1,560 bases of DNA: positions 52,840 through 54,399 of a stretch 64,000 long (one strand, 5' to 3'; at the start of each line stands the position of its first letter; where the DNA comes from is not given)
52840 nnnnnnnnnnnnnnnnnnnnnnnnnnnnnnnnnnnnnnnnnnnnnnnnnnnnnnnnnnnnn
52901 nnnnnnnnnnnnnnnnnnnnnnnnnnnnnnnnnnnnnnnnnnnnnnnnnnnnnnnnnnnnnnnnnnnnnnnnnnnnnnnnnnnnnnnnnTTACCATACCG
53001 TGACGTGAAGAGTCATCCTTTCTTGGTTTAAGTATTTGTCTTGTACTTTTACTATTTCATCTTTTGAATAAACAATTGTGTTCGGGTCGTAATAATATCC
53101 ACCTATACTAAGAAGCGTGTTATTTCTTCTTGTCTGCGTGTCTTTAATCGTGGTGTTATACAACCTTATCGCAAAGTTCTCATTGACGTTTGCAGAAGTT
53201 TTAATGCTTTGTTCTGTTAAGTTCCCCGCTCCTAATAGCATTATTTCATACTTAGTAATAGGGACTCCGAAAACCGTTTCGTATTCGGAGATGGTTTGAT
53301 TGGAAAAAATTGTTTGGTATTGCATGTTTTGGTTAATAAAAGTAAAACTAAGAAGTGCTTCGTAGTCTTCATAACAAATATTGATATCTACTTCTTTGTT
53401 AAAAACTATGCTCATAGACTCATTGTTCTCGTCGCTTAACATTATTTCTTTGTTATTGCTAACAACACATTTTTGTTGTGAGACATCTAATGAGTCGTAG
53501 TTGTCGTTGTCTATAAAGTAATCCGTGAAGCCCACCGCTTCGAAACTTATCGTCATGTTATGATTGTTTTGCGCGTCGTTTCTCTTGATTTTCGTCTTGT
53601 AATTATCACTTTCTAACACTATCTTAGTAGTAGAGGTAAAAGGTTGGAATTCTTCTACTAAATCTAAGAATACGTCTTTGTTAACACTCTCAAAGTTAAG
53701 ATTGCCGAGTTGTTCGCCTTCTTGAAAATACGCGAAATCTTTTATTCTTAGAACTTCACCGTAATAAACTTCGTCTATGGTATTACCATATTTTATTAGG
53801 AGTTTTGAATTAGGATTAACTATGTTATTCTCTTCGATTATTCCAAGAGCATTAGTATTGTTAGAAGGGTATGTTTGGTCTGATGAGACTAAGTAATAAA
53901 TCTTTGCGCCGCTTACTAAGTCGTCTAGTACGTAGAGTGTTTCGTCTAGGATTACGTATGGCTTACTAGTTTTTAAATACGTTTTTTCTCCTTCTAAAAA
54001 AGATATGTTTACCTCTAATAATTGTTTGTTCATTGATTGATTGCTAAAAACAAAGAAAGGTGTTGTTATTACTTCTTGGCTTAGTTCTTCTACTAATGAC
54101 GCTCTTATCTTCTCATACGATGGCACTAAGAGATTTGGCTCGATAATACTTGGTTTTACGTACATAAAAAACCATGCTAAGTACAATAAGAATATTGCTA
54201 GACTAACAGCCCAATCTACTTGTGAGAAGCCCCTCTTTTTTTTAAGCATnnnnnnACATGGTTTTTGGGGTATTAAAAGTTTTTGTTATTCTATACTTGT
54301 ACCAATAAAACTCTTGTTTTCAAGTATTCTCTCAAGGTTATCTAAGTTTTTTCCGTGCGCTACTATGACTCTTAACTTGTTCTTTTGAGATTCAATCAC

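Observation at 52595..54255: Overlapping pair of pilin-like genes with class III signal peptides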

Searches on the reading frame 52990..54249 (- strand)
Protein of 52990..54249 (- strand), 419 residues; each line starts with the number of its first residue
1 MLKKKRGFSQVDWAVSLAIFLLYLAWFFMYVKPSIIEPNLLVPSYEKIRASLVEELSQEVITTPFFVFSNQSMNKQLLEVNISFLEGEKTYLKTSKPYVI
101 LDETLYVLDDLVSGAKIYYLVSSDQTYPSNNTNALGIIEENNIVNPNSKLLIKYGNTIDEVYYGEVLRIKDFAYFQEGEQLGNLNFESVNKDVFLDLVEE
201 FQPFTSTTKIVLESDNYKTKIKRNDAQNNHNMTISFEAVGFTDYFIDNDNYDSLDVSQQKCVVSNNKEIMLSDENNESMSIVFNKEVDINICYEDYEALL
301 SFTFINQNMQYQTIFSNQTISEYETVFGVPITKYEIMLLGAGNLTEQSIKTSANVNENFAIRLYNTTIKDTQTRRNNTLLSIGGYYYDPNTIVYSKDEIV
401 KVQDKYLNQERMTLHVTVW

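Call 5: search_protein_families(library=pfam, proteins=[window:52990-54249:-], max_evalue=0.1)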
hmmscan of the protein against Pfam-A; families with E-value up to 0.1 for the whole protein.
window:52990-54249:- (419 aa): 1 family
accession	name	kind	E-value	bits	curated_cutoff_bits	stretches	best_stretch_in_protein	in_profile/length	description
PF23958.1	DUF7287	-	0.0025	18.8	27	0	5-38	2-34/157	Family of unknown function (DUF7287)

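Call 6: search_protein_families(library=ncbifam, proteins=[window:52990-54249:-], max_evalue=1)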
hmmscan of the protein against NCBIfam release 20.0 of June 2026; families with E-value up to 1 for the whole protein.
window:52990-54249:- (419 aa): 0 families

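Call 8: find_homologous_proteins(query=window:52990-54249:-, max_evalue=0.001)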
Query window:52990-54249:- (419 aa): 1 proteins with E <= 0.001 among 3345 candidates.
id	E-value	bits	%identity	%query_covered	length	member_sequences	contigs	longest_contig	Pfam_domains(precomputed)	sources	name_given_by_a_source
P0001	9.1e-270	912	100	100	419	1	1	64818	-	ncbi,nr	ncbi:hypothetical protein GOV05_05065 [Candidatus Woesearchaeota archaeon]|nr:hypothetical protein [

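Call 17: search_protein_representatives(protein=window:52990-54249:-)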
Query: 419 residues. Proteins with E-value up to 0.001 (for the whole library): 136; up to 1e-10: 63; up to 1e-30: 6. The best 136 are listed.
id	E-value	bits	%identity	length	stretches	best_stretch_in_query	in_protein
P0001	2.9e-270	912.1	100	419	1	1-419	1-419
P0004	6.6e-64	232.8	39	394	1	4-419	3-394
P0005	4.7e-51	190.5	35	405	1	4-419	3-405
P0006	1.1e-46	176.1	32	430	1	4-419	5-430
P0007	6.2e-42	160.5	35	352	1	70-419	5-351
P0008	4.0e-31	124.9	31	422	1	4-419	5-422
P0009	3.3e-26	108.7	31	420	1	4-385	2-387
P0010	1.5e-22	96.7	30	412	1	4-419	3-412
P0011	2.0e-21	93.0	25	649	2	5-323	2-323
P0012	3.0e-21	92.4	25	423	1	2-383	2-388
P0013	4.3e-21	91.9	26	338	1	4-324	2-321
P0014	1.6e-20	90.0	27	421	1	4-384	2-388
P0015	2.8e-20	89.2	25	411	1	1-419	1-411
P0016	6.3e-20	88.0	24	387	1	4-315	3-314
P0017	6.7e-20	88.0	26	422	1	3-396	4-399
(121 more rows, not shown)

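Call 21: find_related_loci(query=A1, collection=genome_contigs, flank=10000)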
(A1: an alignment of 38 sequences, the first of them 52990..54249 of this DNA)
Query A1 (419 aa) in genome_contigs; peptide patterns used: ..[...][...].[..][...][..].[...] (x = any residue, [..] = any of these).
135 stretches matched a pattern; 93 encode a relative of the query (tblastn E <= 1e-3); the best 80 are kept; 80 distinct loci.
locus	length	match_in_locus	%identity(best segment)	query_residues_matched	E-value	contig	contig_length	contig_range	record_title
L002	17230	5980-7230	34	1-419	4e-69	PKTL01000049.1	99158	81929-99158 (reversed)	MAG: Candidatus Woesearchaeota archaeon isolate BM511 sc_173, whole genome shotgun sequence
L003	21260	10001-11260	24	4-419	5e-27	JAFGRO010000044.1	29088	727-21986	MAG: Candidatus Woesearchaeota archaeon isolate Zod_Metabat.833 k87_6472898, whole genome shotgun sequence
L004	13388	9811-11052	23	4-419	3e-24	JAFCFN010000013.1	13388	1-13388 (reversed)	Candidatus Woesearchaeota archaeon isolate Meg22_1618_Bin_104 Meg22_1618_Bin_104_scaffold_6578, whole genome shotgun seq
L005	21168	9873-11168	23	1-419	9e-23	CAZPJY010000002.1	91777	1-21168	MAG TPA_asm: uncultured Methanosarcinales archaeon isolate binchicken_co129_812 genome assembly, contig: NODE_392_length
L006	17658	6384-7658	27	2-419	2e-22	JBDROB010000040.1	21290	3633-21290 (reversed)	MAG: Candidatus Woesearchaeota archaeon isolate MEGAHIT-group-1.927 k141_3826773, whole genome shotgun sequence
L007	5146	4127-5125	26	1-329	1e-22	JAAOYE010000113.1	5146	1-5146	Candidatus Woesearchaeota archaeon isolate DPANNHV_H2.bin.54 k83_3010260, whole genome shotgun sequence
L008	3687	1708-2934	25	5-419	4e-22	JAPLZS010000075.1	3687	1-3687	MAG: Candidatus Woesearchaeota archaeon isolate LacPavin_0419_WC90_MAG_41_5 LacPavin_0419_WC90_scaffold_104127, whole ge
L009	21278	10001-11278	26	1-419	2e-21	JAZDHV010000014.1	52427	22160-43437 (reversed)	MAG: Candidatus Woesearchaeota archaeon isolate MEGAHIT-group-0.358 k141_16200521, whole genome shotgun sequence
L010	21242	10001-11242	24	5-418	5e-21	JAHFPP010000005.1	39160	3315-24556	MAG: Candidatus Woesearchaeota archaeon isolate nzgw53 NODE_1383_length_39161_cov_3.387679, whole genome shotgun sequenc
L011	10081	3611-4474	26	5-293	5e-21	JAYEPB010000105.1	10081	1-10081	MAG: Nanoarchaeota archaeon isolate MAG014 MAG014_105, whole genome shotgun sequence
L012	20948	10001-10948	24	3-318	1e-19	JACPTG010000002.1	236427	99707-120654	MAG: Candidatus Woesearchaeota archaeon isolate NC_groundwater_726_Ag_S-0.2um_49_29 S36_SO-2_scaffold_125765, whole geno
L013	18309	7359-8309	28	1-322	2e-26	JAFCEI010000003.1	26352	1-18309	Candidatus Woesearchaeota archaeon isolate Meg22_1012_Bin_87 Meg22_1012_Bin_87_scaffold_4324, whole genome shotgun seque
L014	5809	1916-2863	24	3-318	2e-19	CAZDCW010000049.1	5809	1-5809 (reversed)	MAG TPA_asm: uncultured Methanosarcinales archaeon isolate SRP090828_co2_162 genome assembly, contig: NODE_5691_length_5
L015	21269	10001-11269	22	1-419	3e-18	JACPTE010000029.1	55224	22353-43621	MAG: Candidatus Woesearchaeota archaeon isolate NC_groundwater_724_Ag_S-0.2um_46_11 S36_SO-2_scaffold_291420, whole geno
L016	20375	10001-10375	32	1-127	3e-18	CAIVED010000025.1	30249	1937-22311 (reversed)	uncultured archaeon isolate AlinenSediments_bin-0934 genome assembly, contig: bin-0934:25/44, whole genome shotgun seque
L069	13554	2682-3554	21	2-292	4e-8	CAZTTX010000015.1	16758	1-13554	MAG TPA_asm: uncultured Methanosarcinales archaeon isolate binchicken_co32_246 genome assembly, contig: NODE_5385_length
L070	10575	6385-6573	35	5-67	1e-7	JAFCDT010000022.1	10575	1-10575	Candidatus Woesearchaeota archaeon isolate Meg22_1012_Bin_105 Meg22_1012_Bin_105_scaffold_21721, whole genome shotgun se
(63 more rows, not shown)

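Call 28: search_protein_families(library=pfam, proteins=[L070:913-1416:+, L070:1915-2469:+, L070:2524-4116:+, L070:4270-5529:+, L070:5531-6385:+, L070:6379-7128:+, L070:7112-7594:+, L070:8573-9208:+, L070:9210-9602:+, L070:9815-10195:+], max_evalue=0.05)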
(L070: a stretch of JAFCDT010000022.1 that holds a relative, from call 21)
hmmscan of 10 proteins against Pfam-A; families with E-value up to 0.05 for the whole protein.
L070:913-1416:+ (167 aa): 2 families
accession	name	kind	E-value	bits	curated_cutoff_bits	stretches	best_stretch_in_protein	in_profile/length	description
PF07790.16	Pilin_N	-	0.0052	18.1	25.2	1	7-32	1-26/78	Archaeal Type IV pilin, N-terminal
PF23928.1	DUF7266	-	0.03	14.5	27.6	1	4-52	1-50/145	Family of unknown function (DUF7266)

L070:1915-2469:+ (184 aa): 2 families
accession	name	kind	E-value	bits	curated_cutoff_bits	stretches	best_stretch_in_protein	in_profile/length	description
PF14163.11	SieB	-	0.022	14.8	26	1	8-69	27-88/147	Super-infection exclusion protein B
PF13800.11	Sigma_reg_N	-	0.04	14.6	26.3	0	87-118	36-67/91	Sigma factor regulator N-terminal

L070:2524-4116:+ (530 aa): 7 families
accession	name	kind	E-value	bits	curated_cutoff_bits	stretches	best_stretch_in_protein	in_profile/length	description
PF00437.27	T2SSE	-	2e-32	112.7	24.9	1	144-401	7-261/370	Type II/IV secretion system protein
PF23989.1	PilB3_C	-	0.0008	19.9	27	1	457-525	2-69/83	PilB3-like, C-terminal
PF01580.24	FtsK_SpoIIIE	-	0.001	19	24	1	269-291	37-59/221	FtsK/SpoIIIE family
PF13443.12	HTH_26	-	0.0051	17.5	22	1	469-502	2-35/63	Cro/C1-type HTH DNA-binding domain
PF00005.33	ABC_tran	-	0.0068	17.5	25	1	269-305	9-45/137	ABC transporter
PF04665.18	Pox_A32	-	0.0071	16.3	22.8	1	267-291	9-33/242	Poxvirus A32 protein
PF13555.12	AAA_29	-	0.023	14.9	27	0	270-298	21-49/61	P-loop containing region of AAA domain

L070:4270-5529:+ (419 aa): 2 families
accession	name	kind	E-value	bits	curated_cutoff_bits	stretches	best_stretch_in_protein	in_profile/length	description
PF00482.28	T2SSF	-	6.9e-13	49.1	25.2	1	249-373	4-123/125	Type II secretion system (T2SS), protein F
PF19262.4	DUF5905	-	0.013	16.4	25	0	36-90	12-63/108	Family of unknown function (DUF5905)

L070:5531-6385:+ (284 aa): 1 family
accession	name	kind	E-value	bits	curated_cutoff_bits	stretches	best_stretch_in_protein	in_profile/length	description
PF00482.28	T2SSF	-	1.1e-18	67.9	25.2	1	69-194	1-123/125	Type II secretion system (T2SS), protein F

L070:6379-7128:+ (249 aa): 0 families

L070:7112-7594:+ (160 aa): 0 families

L070:8573-9208:+ (211 aa): 15 families
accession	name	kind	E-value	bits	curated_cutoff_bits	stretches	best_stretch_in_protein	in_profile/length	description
PF01926.29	MMR_HSR1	-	1.5e-14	54.5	21.9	1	25-168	2-113/113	50S ribosome-binding GTPase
PF00009.33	GTP_EFTU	-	4.1e-10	40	26.5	2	122-209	85-185/188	Elongation factor Tu GTP binding domain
PF00025.27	Arf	-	2.7e-06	27.4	22.3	1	126-175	78-131/174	ADP-ribosylation factor family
PF02421.24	FeoB_N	-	2.8e-06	27.4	27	1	25-204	3-154/156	Ferrous iron transport protein B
PF03193.22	RsgA_GTPase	-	2.6e-05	24.6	30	0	128-206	21-104/174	RsgA GTPase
PF16897.10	MMR_HSR1_Xtn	-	6e-05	23.4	35.2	1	160-209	56-103/106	C-terminal region of MMR_HSR1 domain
PF00735.24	Septin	-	9e-05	22.3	26.2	1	27-98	9-80/280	Septin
PF08477.19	Roc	-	0.00034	21.3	27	0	26-89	3-65/119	Ras of Complex, Roc, domain of DAPkinase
PF09439.16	SRPRB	-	0.00047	20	25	1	27-97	8-62/178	Signal recognition particle receptor beta subunit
PF00071.28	Ras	-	0.0011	19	21.6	1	152-210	97-160/162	Ras family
PF00503.26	G-alpha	-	0.0024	17.5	48.8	0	151-203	242-290/333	G-protein alpha subunit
PF00004.35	AAA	-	0.0082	17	21.2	0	27-46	3-22/131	ATPase family associated with various cellular activities (AAA)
PF20720.3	nSTAND3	-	0.015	15.4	27.2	1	27-60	22-56/155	Novel STAND NTPase 3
PF13481.12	AAA_25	-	0.016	15.3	27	0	26-66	37-77/195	AAA domain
PF13479.12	AAA_24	-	0.029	14.6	27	1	23-42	3-22/195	AAA domain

L070:9210-9602:+ (130 aa): 1 family
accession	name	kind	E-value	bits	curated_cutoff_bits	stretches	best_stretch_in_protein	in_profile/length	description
PF09846.14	OapB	-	1.1e-19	70.7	27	1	13-117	2-101/104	Origin-associated protein OapB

L070:9815-10195:+ (126 aa): 3 families
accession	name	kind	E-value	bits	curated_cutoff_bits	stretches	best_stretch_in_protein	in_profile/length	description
PF09845.14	OapC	-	4.8e-24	85.6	23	1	2-119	1-132/133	Origin-associated protein OapC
PF22912.2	zf-DPOE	-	0.0012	19.3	21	1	4-49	6-48/58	Zinc finger domain of DNA polymerase-epsilon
PF20622.4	Big_15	-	0.0057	16.9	27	1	23-63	40-80/82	Bacterial Ig domain (Big_16)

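Call 29: search_protein_families(library=pfam, alignment_id=A1, max_evalue=0.01)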
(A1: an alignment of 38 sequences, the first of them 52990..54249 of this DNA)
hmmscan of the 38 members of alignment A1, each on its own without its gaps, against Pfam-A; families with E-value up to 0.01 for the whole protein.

A. member 1, window:52990-54249:- (419 aa): 1 family
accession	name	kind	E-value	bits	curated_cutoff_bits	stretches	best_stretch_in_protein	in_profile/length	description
PF23958.1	DUF7287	-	0.0025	18.8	27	0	5-38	2-34/157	Family of unknown function (DUF7287)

B. families by the number of members that match (of 38 scanned): 1 family
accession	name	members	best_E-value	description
PF23958.1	DUF7287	2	0.0025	Family of unknown function (DUF7287)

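Call 30: search_solved_structures(query=A1, max_evalue=1, show_alignments=2)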
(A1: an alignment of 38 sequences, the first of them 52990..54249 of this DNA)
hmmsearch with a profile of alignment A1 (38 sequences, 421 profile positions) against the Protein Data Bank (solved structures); distinct sequences matched with E-value up to 1: 1.
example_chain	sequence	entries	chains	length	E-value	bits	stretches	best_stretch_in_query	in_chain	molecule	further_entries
5yei_D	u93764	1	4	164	0.74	12.1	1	304-347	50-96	Aspartokinase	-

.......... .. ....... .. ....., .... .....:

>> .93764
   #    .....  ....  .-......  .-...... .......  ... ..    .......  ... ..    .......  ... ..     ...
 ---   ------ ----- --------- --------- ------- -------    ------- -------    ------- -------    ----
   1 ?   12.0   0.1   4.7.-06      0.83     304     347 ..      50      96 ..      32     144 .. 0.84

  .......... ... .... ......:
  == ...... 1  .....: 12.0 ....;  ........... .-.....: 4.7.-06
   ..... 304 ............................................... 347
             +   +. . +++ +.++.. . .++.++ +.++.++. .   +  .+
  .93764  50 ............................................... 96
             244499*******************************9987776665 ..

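Call 33: predict_structure(alignment_id=A1)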
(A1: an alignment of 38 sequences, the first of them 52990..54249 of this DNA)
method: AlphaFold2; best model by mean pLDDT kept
length: 419 residues; sequences in the alignment: 38
mean_pLDDT: 87.7   pTM: 0.77
mean pLDDT of the five models: 87.7, 87.7, 87.5, 87.0, 86.3
residues with pLDDT >= 90: 268; 70-90: 108; 50-70: 36; < 50: 7
segments of 3 or more residues with pLDDT < 50: 1-3, 33-35
pLDDT, mean of each block of 10 residues (from residue 1): 53 88 88 59 94 91 95 91 82 90 92 93 79 74 96 96 97 95 94 95 95 95 88 95 95 84 96 94 96 86 92 87 91 86 88 94 73 62 79 90 85 91
secondary structure, 60 per line:
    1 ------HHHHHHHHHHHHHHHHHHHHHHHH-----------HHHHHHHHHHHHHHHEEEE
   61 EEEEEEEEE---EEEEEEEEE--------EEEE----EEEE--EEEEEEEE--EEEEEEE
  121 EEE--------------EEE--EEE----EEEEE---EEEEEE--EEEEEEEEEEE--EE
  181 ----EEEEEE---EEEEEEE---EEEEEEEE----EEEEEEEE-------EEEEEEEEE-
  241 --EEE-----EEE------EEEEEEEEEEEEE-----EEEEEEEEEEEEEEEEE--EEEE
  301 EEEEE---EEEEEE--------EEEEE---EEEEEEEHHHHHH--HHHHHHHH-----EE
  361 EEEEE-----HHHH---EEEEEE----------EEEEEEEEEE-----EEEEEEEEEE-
elements in order: H7-30 H42-56 E57-69 E73-81 E90-93 E98-101 E104-111 E114-123 E138-140 E143-145 E150-154 E158-163 E166-176 E185-190 E194-200 E204-211 E216-223 E231-239 E243-245 E251-253 E260-272 E278-294 E297-305 E309-314 E323-327 E331-337 H338-343 H346-353 E359-365 H371-374 E378-383 E394-403 E409-418

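Call 49: fold_search(model_id=the predicted structure, library=pdb)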
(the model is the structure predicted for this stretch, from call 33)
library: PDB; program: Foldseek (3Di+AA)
matches with E <= 10: 925; with E <= 0.001: 26
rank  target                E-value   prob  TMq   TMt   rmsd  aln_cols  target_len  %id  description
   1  6rrn                  4.6e-07  1.00  0.37  0.18  22.1       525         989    7  GOLGI ALPHA-MANNOSIDASE II in complex with pentyl 2,5-dideoxy-2,5-imino-D-talo-hexonamide (released 2020-07-08)
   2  6rry                  5.1e-07  1.00  0.35  0.17  22.6       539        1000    6  GOLGI ALPHA-MANNOSIDASE II in complex with (2S,3R)-2-(Hydroxymethyl)-1,2,3,6-tetrahydro-3-pyridinol (released 2020-07-08)
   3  9ftr                  1.2e-06  1.00  0.35  0.17   9.8       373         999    7  Drosophila golgi alpha-mannosidase II (dGMII) in complex with amide modified swainsonine-configured alkyl indolizidine (released 2024-10-09)
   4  6rqz                  1.3e-06  1.00  0.35  0.16  22.5       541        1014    7  GOLGI ALPHA-MANNOSIDASE II complex with Manno-epi-cyclophellitol aziridine (released 2020-07-08)
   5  6rru                  1.4e-06  1.00  0.34  0.17  22.6       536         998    6  GOLGI ALPHA-MANNOSIDASE II in complex with (5R,6R,7S,8S)-5,6,7,8-tetrahydro-5-(hydroxymethyl)-3-(3-phenylpropyl)imidazo[ (released 2020-07-08)
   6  3bvu_A                1.7e-06  1.00  0.35  0.17  22.9       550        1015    6  GOLGI MANNOSIDASE II D204A catalytic nucleophile mutant complex with Methyl(alpha-D-mannopyranosyl)-(1->3)-S-[(alpha-D (released 2008-07-01)
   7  1qwu                  2.5e-06  1.00  0.36  0.17  22.9       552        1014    6  Golgi alpha-mannosidase II D341N mutant complex with 5-F-guloside (released 2003-10-07)
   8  6rrh                  2.7e-06  1.00  0.35  0.17  22.6       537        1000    7  GOLGI ALPHA-MANNOSIDASE II (released 2020-07-08)
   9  3cv5_A                2.9e-06  1.00  0.35  0.17  22.9       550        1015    7  GOLGI MANNOSIDASE II D204A catalytic nucleophile mutant complex with 3alpha,6alpha-mannopentaose (released 2008-06-24)
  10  2ow6                  2.9e-06  1.00  0.35  0.17  22.8       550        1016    7  Golgi alpha-mannosidase II complex with (1r,5s,6s,7r,8s)-1-thioniabicyclo[4.3.0]nonan-5,7,8-triol chloride (released 2008-01-08)
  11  3bud                  3.0e-06  1.00  0.37  0.17  22.9       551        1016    6  Golgi mannosidase II D204A catalytic nucleophile mutant with an empty active site (released 2008-07-01)
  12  6rrj                  4.5e-06  1.00  0.34  0.16  23.1       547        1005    7  GOLGI ALPHA-MANNOSIDASE II in complex with 5-(Adamantan-1yl-methoxy)-pentyl 2,5-dideoxy-2,5-imino-D-talo-hexonamide (released 2020-07-08)
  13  1txk_A                4.8e-06  1.00  0.25  0.22  25.3       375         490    9  Crystal structure of Escherichia coli OpgG (released 2004-09-07)
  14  2f1a                  6.5e-06  1.00  0.36  0.17  22.8       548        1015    7  GOLGI ALPHA-MANNOSIDASE II COMPLEX WITH (2R,3R,4S)-2-({[(1S)-2-hydroxy-1-phenylethyl]amino}methyl)pyrrolidine-3,4-diol (released 2006-12-05)
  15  1txk_B                9.7e-06  1.00  0.26  0.23  25.3       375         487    8  Crystal structure of Escherichia coli OpgG (released 2004-09-07)
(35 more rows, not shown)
